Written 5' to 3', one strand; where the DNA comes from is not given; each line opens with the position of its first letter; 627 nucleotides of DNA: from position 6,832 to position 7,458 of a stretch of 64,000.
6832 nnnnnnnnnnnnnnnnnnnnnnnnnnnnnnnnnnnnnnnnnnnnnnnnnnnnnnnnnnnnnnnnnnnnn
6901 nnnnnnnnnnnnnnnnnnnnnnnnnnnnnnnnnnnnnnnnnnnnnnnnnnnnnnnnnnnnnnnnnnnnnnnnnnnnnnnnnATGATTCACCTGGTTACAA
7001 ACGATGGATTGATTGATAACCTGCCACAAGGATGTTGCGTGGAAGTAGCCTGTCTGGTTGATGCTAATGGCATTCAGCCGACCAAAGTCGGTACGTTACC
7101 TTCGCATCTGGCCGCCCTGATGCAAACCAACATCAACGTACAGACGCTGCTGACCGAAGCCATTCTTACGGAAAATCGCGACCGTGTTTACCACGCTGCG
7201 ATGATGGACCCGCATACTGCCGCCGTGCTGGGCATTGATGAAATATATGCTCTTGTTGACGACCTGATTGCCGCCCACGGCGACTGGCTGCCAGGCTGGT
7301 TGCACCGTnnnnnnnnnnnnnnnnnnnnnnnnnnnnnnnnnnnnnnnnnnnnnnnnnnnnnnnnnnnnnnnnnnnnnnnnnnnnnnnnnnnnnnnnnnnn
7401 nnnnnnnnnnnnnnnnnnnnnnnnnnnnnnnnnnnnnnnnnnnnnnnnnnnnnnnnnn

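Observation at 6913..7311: Prophage abuts a melA 3' fragment and melB is missing relative to K-12 synteny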

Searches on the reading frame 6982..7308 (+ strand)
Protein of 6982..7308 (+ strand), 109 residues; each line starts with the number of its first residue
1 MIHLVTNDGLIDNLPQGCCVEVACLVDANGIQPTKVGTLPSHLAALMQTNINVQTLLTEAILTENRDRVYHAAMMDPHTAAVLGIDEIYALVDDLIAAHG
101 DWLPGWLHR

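Call 15: find_encoding_contigs(protein=window:6982-7308:+, flank=10000, max_places=6)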
Protein window:6982-7308:+ (109 aa): no gene with exactly this product is on record in the collection.
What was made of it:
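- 6982..7311 (+): Chimeric 109-aa ORF: six phage-end codons (MIHLVT) fused to the melA remnant. I see no obvious ribosome-binding site by eye and presume it is non-functional. No gene with this exact product is on record in the public collection (call 15).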

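Call 57: search_protein_families(proteins=[window:6982-7308:+], library=phrogs, max_evalue=0.00001)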
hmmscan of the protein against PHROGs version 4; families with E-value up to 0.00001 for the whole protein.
window:6982-7308:+ (109 aa): 0 families

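Call 61: profile_search(protein=window:6982-7308:+)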
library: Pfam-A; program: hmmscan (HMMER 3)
A. the first sequence (109 residues): domains with independent E <= 10: 1; with E <= 0.001: 1
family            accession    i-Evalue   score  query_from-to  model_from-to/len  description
Glyco_hydro_4C    PF11975.13    2.6e-30   106.4       2-79        134-211/211  Family 4 glycosyl hydrolase C-terminal domain
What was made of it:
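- On melA (GH4 alpha-galactosidase): Pfam Glyco_hydro_4C matches at E=2.6e-30 over model positions 134-211 (call 61).
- Checked: The ORF hits only the last third of Pfam Glyco_hydro_4C (model positions 134-211 of 211, E=2.6e-30, call 61).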
